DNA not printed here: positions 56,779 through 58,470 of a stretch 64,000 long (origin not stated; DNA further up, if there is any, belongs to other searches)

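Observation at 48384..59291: LacI-gated locus that may be an uncharacterised riboside-scavenging system (ABC-type counterpart of E. coli yegTUV)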

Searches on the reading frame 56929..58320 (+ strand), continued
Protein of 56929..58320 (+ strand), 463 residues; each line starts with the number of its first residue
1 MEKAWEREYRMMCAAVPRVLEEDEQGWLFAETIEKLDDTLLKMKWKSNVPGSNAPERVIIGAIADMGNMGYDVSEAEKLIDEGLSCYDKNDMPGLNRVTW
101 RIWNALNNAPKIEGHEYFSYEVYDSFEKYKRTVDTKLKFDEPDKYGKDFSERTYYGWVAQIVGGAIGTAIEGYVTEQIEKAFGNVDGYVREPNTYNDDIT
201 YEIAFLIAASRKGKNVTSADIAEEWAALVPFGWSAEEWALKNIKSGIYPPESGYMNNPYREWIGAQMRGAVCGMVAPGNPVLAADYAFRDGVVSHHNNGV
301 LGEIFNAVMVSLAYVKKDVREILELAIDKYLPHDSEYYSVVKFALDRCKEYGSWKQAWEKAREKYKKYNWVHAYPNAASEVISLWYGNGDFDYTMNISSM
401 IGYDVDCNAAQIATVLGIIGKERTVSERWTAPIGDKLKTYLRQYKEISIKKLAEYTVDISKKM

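Call 29: search_protein_families(library=pfam, proteins=[L013:235-1191:+, L019:4670-5137:+, L016:4656-5135:+, L070:4487-5092:+, L030:3904-4347:+, L042:4711-5157:+], max_evalue=1)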
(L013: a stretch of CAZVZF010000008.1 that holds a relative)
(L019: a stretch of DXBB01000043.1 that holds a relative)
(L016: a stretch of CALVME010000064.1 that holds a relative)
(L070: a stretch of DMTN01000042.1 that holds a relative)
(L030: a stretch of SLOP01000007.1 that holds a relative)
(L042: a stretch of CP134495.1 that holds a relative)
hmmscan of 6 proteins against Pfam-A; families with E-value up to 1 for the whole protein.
L013:235-1191:+ (318 aa): 10 families
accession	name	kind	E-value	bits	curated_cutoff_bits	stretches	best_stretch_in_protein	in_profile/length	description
PF14478.12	DUF4430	-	3.4e-26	91.9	23.8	2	250-314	8-71/72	Domain of unknown function (DUF4430)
PF02330.21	MAM33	-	0.0026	18.1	21.9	0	259-285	176-202/212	Mitochondrial glycoprotein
PF20241.3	DUF6598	-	0.046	13.9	27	0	73-117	71-115/240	Domain of unknown function (DUF6598)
PF14352.11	DUF4402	-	0.052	14.6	25.2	0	36-79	84-127/129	Domain of unknown function (DUF4402)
PF12601.13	Rubi_NSP_C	-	0.091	13.3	25.4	0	113-134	31-52/66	Rubivirus non-structural protein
PF21016.3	RlmN_N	-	0.098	12.9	24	0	127-148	13-34/60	Ribosomal RNA large subunit methyltransferase N-terminal domain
PF15660.11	Imm75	-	0.1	13.3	25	0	144-179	48-77/84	Putative Immunity protein 75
PF00549.24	Ligase_CoA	-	0.12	12.9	24.5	0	18-113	7-76/128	CoA-ligase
PF03065.20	Glyco_hydro_57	-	0.12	12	21.2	0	236-296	138-197/291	Glycosyl hydrolase family 57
PF12419.13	DUF3670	-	0.35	11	27.6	0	35-65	55-85/136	SNF2 Helicase protein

L019:4670-5137:+ (155 aa): 2 families
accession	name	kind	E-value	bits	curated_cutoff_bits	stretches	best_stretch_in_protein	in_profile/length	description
PF14478.12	DUF4430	-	1.9e-08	35.1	23.8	1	98-151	24-71/72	Domain of unknown function (DUF4430)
PF24381.1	DUF7537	-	0.017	15.1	31.7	1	11-77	2-72/258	Family of unknown function (DUF7537)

L016:4656-5135:+ (159 aa): 1 family
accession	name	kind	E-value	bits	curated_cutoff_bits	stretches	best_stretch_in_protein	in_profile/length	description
PF14478.12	DUF4430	-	1.1e-09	39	23.8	1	97-155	16-71/72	Domain of unknown function (DUF4430)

L070:4487-5092:+ (201 aa): 3 families
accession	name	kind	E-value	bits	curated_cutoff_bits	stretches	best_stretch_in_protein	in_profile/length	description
PF14478.12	DUF4430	-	1.7e-07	32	23.8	1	146-197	20-71/72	Domain of unknown function (DUF4430)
PF12041.13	DELLA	-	0.03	14.7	23.8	1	70-97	29-56/69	Transcriptional regulator DELLA protein N terminal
PF17957.7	Big_7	-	0.43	11.7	24.1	1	144-170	23-45/70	Bacterial Ig domain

L030:3904-4347:+ (147 aa): 1 family
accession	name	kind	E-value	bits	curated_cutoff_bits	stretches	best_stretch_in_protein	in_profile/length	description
PF14478.12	DUF4430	-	3.5e-14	53.4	23.8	1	79-144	6-71/72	Domain of unknown function (DUF4430)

L042:4711-5157:+ (148 aa): 2 families
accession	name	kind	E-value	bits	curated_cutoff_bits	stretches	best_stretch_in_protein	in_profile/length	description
PF14478.12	DUF4430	-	2.5e-09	37.9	23.8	1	75-144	3-71/72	Domain of unknown function (DUF4430)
PF08139.17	LPAM_1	-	0.14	13.1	20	1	1-21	1-18/18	Prokaryotic membrane lipoprotein lipid attachment site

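Call 30: search_solved_structures(query=A1, max_evalue=1, show_alignments=3)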
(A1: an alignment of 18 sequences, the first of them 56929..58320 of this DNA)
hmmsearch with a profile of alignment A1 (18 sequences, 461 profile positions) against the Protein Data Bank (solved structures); distinct sequences matched with E-value up to 1: 2.
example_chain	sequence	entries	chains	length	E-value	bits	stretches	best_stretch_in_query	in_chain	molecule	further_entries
1t5j_A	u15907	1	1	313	0.0027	19.6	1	154-330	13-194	Hypothetical protein MJ1187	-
5yq3_A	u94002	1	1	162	0.93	11.3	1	40-89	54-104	At3g55470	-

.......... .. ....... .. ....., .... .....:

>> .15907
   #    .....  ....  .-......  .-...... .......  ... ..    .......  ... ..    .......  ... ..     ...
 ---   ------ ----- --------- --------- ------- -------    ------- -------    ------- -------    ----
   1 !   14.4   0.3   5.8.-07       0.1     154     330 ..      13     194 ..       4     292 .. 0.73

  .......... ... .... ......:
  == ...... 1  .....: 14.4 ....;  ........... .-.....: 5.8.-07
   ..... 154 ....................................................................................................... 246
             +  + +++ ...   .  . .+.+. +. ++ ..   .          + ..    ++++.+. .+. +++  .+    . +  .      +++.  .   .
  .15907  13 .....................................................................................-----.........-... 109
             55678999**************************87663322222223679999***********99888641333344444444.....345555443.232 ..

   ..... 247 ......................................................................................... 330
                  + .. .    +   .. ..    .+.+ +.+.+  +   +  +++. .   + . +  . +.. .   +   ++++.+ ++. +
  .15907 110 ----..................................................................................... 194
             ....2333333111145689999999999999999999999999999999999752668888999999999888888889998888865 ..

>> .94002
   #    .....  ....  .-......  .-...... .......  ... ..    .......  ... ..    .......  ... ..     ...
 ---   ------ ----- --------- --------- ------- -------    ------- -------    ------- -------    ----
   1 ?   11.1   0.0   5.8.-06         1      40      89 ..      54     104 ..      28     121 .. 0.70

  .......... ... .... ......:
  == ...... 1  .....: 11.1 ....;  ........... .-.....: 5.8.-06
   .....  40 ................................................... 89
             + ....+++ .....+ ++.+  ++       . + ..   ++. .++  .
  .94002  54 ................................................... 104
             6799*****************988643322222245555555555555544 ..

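Call 31: predict_structure(alignment_id=A1)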
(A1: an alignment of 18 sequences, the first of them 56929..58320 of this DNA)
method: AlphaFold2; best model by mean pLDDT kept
length: 463 residues; sequences in the alignment: 18
mean_pLDDT: 91.8   pTM: 0.91
mean pLDDT of the five models: 91.8, 91.7, 86.8, 83.8, 80.2
residues with pLDDT >= 90: 343; 70-90: 107; 50-70: 13; < 50: 0
segments of 3 or more residues with pLDDT < 50: none
pLDDT, mean of each block of 10 residues (from residue 1): 92 90 74 88 89 88 91 97 97 97 96 94 95 92 94 96 89 91 92 79 93 95 94 88 96 91 73 96 96 92 95 97 97 95 98 96 85 83 97 95 84 96 90 91 91 96 90
secondary structure, 60 per line:
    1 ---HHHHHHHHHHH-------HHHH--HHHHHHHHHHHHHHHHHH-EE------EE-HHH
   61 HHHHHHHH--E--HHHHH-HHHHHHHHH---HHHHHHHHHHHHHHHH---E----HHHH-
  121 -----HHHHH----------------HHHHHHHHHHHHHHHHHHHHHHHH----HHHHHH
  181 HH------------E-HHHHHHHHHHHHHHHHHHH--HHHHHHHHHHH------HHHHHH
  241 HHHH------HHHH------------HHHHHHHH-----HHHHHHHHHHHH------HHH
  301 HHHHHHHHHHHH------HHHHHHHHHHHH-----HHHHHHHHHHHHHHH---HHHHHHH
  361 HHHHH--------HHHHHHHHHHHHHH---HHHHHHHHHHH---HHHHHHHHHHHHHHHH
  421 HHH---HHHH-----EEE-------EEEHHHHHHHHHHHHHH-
elements in order: H4-14 H22-25 H28-45 H58-68 H74-78 H80-88 H92-107 H116-119 H126-130 H147-170 H175-182 H197-215 H218-228 H235-244 H251-254 H267-274 H280-291 H298-312 H319-330 H336-350 H354-365 H374-387 H391-401 H405-423 H427-430 E436-438 E446-448 H449-462

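Call 34: fold_search(model_id=the predicted structure, library=pdb)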
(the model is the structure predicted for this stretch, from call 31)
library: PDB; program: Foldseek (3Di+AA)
matches with E <= 10: 364; with E <= 0.001: 31
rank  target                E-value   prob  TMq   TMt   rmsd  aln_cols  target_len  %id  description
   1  1t5j                  4.5e-08  1.00  0.49  0.72   4.5       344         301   17  Crystal structure of ribosylglycohydrolase MJ1187 from Methanococcus jannaschii (released 2004-05-11)
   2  6g1q_B                1.8e-06  1.00  0.50  0.67   5.4       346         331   16  ADP-ribosylserine hydrolase ARH3 of Latimeria chalumnae in complex with ADP-ribose (released 2018-11-28)
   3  3o5t_A                2.3e-06  1.00  0.45  0.67   6.0       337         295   15  Structure of DraG-GlnZ complex with ADP (released 2011-10-05)
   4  6g1p_A                2.7e-06  1.00  0.48  0.65   5.7       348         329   16  Apo form of ADP-ribosylserine hydrolase ARH3 of Latimeria chalumnae (released 2018-11-28)
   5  2woe_A                3.2e-06  1.00  0.47  0.71   5.6       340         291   11  Crystal Structure of the D97N variant of dinitrogenase reductase- activating glycohydrolase (DRAG) from Rhodospirillum (released 2009-08-18)
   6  6hgz_A                4.4e-06  1.00  0.51  0.69   4.8       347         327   16  ADP-ribosylserine hydrolase ARH3 of Latimeria chalumnae in complex with ADP-ribose (released 2018-11-28)
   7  2woc_A                5.5e-06  1.00  0.47  0.71   5.5       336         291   12  Crystal Structure of the dinitrogenase reductase-activating glycohydrolase (DRAG) from Rhodospirillum rubrum (released 2009-08-11)
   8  6drh_E                5.8e-06  1.00  0.41  0.51   9.0       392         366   12  ADP-ribosyltransferase toxin/immunity pair (released 2018-10-31)
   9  6dre_A                6.0e-06  1.00  0.42  0.52  10.5       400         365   13  ADP-ribosyltransferase toxin/immunity pair (released 2018-10-31)
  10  6hh4_A                6.3e-06  1.00  0.52  0.71   4.7       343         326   16  ADP-ribosylserine hydrolase ARH3 of Latimeria chalumnae in complex with ADP-ribosyl-L-arginine (released 2018-11-28)
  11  6g1p_B                6.3e-06  1.00  0.48  0.66   5.5       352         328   15  Apo form of ADP-ribosylserine hydrolase ARH3 of Latimeria chalumnae (released 2018-11-28)
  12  6g1q_A                7.2e-06  1.00  0.50  0.68   4.9       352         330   16  ADP-ribosylserine hydrolase ARH3 of Latimeria chalumnae in complex with ADP-ribose (released 2018-11-28)
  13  8xks_Q                7.5e-06  1.00  0.51  0.60   5.8       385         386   12  The cryo-EM structure of Orf2971-FtsHi motor complex (released 2024-12-04)
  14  7aqm_A                8.9e-06  1.00  0.49  0.66   5.4       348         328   16  ADP-ribosylserine hydrolase ARH3 of Latimeria chalumnae in complex with alpha-1''-O-methyl-ADP-ribose (meADPr) (released 2021-06-16)
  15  3g9d_B                9.3e-06  1.00  0.46  0.71   5.3       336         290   14  Crystal structure glycohydrolase (released 2009-07-14)
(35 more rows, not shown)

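Call 38: search_protein_families(library=pfam, proteins=[L016:2179-3078:-, L045:9267-9923:+, L045:11917-12408:-, L045:13846-14661:+, L045:16602-18416:+, L048:67-1824:+, L026:2067-2819:+, L002:13467-16031:+, L002:16040-17854:+, L002:17851-18762:+], max_evalue=0.0001)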
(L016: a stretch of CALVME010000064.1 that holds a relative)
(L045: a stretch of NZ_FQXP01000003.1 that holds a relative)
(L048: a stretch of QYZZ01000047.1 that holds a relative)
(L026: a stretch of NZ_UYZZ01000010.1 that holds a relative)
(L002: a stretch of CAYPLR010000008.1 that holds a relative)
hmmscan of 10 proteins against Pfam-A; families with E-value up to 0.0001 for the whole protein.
L016:2179-3078:- (299 aa): 3 families
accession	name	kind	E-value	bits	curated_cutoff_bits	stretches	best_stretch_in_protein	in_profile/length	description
PF12833.13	HTH_18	-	9.8e-25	87.1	33.6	1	212-288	3-79/80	Helix-turn-helix domain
PF00165.29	HTH_AraC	-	4.9e-15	55.7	26.6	1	252-288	7-42/42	Bacterial regulatory helix-turn-helix proteins, AraC family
PF02311.25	AraC_binding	-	2.5e-06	27.7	21.1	1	40-147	19-116/135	AraC-like ligand binding domain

L045:9267-9923:+ (218 aa): 1 family
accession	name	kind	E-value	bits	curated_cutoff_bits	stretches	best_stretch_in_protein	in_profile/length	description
PF00857.26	Isochorismatase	-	3.4e-20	73.3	27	1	36-198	1-162/175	Isochorismatase domain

L045:11917-12408:- (163 aa): 1 family
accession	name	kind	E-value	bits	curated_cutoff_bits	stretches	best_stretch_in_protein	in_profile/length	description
PF04461.18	DUF520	-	9.5e-61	205.1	23.2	1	6-163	2-161/161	Protein of unknown function (DUF520)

L045:13846-14661:+ (271 aa): 1 family
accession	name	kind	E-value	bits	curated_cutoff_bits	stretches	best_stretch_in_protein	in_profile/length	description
PF00528.27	BPD_transp_1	-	6.5e-16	59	26.4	1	73-259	1-175/184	Binding-protein-dependent transport system inner membrane component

L045:16602-18416:+ (604 aa): 2 families
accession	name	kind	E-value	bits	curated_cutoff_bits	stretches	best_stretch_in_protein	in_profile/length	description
PF01432.26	Peptidase_M3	-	1.6e-70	239.2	27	1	206-589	2-455/457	Peptidase family M3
PF08439.15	Peptidase_M3_N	-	6.3e-22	78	25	1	116-185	1-70/70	Oligopeptidase F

L048:67-1824:+ (585 aa): 6 families
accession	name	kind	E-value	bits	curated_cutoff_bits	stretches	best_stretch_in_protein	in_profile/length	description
PF00773.25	RNB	-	3e-117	392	29.3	1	119-448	1-325/326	RNB domain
PF17876.7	CSD2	-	6.5e-28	97.1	26.2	1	23-97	1-74/74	Cold shock domain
PF00575.29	S1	-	4.4e-13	49.9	22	1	499-579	4-73/74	S1 RNA binding domain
PF17849.7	OB_Dis3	-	1.5e-09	38.2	22.8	1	41-90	27-76/77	Dis3-like cold-shock domain 2 (CSD2)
PF08206.17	OB_RNB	-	5.3e-08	32.9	24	1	18-72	7-58/58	Ribonuclease B OB domain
PF23459.1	S1_RRP5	-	3.6e-05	24.7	27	0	500-579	4-72/72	RRP5 S1 domain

L026:2067-2819:+ (250 aa): 2 families
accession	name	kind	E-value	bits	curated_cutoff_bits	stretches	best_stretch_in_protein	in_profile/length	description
PF00483.29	NTP_transferase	-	1e-22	81.3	21.2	1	1-174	104-237/245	Nucleotidyl transferase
PF22640.1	ManC_GMP_beta-helix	-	4.8e-11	42.8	27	1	192-240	7-55/55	MannoseP isomerase/GMP-like beta-helix domain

L002:13467-16031:+ (854 aa): 5 families
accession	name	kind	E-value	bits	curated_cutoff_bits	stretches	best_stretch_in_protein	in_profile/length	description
PF00488.27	MutS_V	-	7.8e-82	274.3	30.2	1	607-793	2-188/188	MutS domain V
PF01624.25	MutS_I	-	2.9e-46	156.8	20.6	1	11-121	1-111/113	MutS domain I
PF05192.23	MutS_III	-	9.3e-46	157.1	34.1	1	263-555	1-193/194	MutS domain III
PF05190.23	MutS_IV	-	8.3e-27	93.7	22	1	423-516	1-92/92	MutS family domain IV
PF05188.22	MutS_II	-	1.2e-08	35.9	25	1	131-245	1-131/133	MutS domain II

L002:16040-17854:+ (604 aa): 4 families
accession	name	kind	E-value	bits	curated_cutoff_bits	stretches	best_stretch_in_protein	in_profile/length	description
PF01119.25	DNA_mis_repair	-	1.4e-35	121.9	26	1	208-325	1-118/119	DNA mismatch repair protein, C-terminal domain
PF08676.16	MutL_C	-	6e-35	120.4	25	1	419-557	1-139/142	MutL C terminal dimerisation domain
PF13589.12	HATPase_c_3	-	1.1e-12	48.6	25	1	25-118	4-97/137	Histidine kinase-, DNA gyrase B-, and HSP90-like ATPase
PF02518.31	HATPase_c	-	2.5e-05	25.1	26.4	1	22-78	4-63/111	Histidine kinase-, DNA gyrase B-, and HSP90-like ATPase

L002:17851-18762:+ (303 aa): 2 families
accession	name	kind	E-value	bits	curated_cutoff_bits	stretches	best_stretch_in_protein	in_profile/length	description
PF01715.23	IPPT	-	1.1e-69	235.3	23.6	1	38-272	1-243/243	IPP transferase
PF13401.12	AAA_22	-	7.3e-05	23.5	27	0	2-71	4-64/130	AAA domain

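Call 39: search_protein_families(library=ncbifam, proteins=[L028:8683-9987:+, L045:9267-9923:+, L028:6823-7749:+, L028:7764-8690:+, L028:2074-3195:+], max_evalue=1e-10)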
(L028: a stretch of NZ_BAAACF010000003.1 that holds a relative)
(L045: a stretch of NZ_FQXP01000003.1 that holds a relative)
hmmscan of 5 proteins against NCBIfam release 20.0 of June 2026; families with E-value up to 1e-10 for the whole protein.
L028:8683-9987:+ (434 aa): 23 families
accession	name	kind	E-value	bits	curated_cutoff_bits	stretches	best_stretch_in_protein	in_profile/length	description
NF004701.0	PRK06038.1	equivalog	8.8e-88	294.9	609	1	9-409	5-412/432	N-ethylammeline chlorohydrolase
NF006252.0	PRK08393.1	equivalog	2.1e-87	293.9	617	1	10-420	3-421/424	N-ethylammeline chlorohydrolase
NF006549.0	PRK09045.1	equivalog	2.7e-74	250.4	540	1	26-405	28-421/444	TRZ/ATZ family hydrolase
NF005557.0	PRK07228.1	equivalog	1.2e-61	208.8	522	1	17-406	10-420/445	5'-deoxyadenosine deaminase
NF004995.0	PRK06380.1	subfamily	1.7e-57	195.3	567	1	18-406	11-406/418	metal-dependent hydrolase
NF012037.0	PRK15493.1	equivalog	4.4e-54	183.9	779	1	38-405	38-415/435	bifunctional S-methyl-5'-thioadenosine deaminase/S-adenosylhomocysteine deaminase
NF005211.0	PRK06687.1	equivalog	4e-48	164.2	703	1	41-405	38-415/419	TRZ/ATZ family protein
NF006055.0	PRK08203.1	equivalog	2.7e-43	148.2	532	1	19-405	18-432/455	8-oxoguanine deaminase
NF005540.0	PRK07203.1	equivalog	1.2e-41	142.8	444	1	25-424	19-440/444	putative aminohydrolase SsnA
NF009059.0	PRK12393.1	equivalog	9.3e-37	126.8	543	2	179-404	206-436/460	amidohydrolase family protein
TIGR03314.1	Se_ssnA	subfamily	4e-36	124.8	455.5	1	33-422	32-437/441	putative selenium metabolism protein SsnA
NF006056.0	PRK08204.1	subfamily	1.6e-33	116.2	391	1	10-407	5-424/449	hypothetical protein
NF006681.0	PRK09229.1-2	equivalog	1.4e-30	106.5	362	1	167-404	189-430/451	formimidoylglutamate deiminase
TIGR02967.1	guan_deamin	equivalog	2.6e-25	89.2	375.4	1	31-369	10-367/401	guanine deaminase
TIGR02022.1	hutF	equivalog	1.2e-24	86.9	413.05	1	167-403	190-435/455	formimidoylglutamate deiminase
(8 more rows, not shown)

L045:9267-9923:+ (218 aa): 0 families

L028:6823-7749:+ (308 aa): 4 families
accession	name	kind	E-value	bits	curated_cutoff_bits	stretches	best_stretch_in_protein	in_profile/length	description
NF007761.0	PRK10443.1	equivalog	1.6e-138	461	433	1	1-308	1-311/311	pyrimidine-specific ribonucleoside hydrolase RihA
NF008036.0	PRK10768.1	equivalog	2.1e-99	332.5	382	1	1-306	1-302/304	ribonucleoside hydrolase RihC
NF052221.1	UridNuclsHydUriH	equivalog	4e-93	312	450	1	5-305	2-307/310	uridine-preferring nucleoside hydrolase UriH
NF007417.0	PRK09955.1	equivalog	3.9e-81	272.4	459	1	5-307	6-309/313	ribosylpyrimidine nucleosidase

L028:7764-8690:+ (308 aa): 4 families
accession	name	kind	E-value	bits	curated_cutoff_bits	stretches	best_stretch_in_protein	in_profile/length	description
NF007761.0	PRK10443.1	equivalog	1.3e-93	313.4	433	1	1-307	1-310/311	pyrimidine-specific ribonucleoside hydrolase RihA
NF008036.0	PRK10768.1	equivalog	4e-88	295.4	382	1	1-304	1-300/304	ribonucleoside hydrolase RihC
NF052221.1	UridNuclsHydUriH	equivalog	5.2e-69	232.8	450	1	5-301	2-303/310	uridine-preferring nucleoside hydrolase UriH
NF007417.0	PRK09955.1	equivalog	2.2e-60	204.1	459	1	4-308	5-310/313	ribosylpyrimidine nucleosidase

L028:2074-3195:+ (373 aa): 1 family
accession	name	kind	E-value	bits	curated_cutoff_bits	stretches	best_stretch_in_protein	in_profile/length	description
NF047927.1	ABC_BMP_B6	equivalog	2.2e-14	53.4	400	1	128-357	88-303/314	putative B6 ABC transporter substrate-binding protein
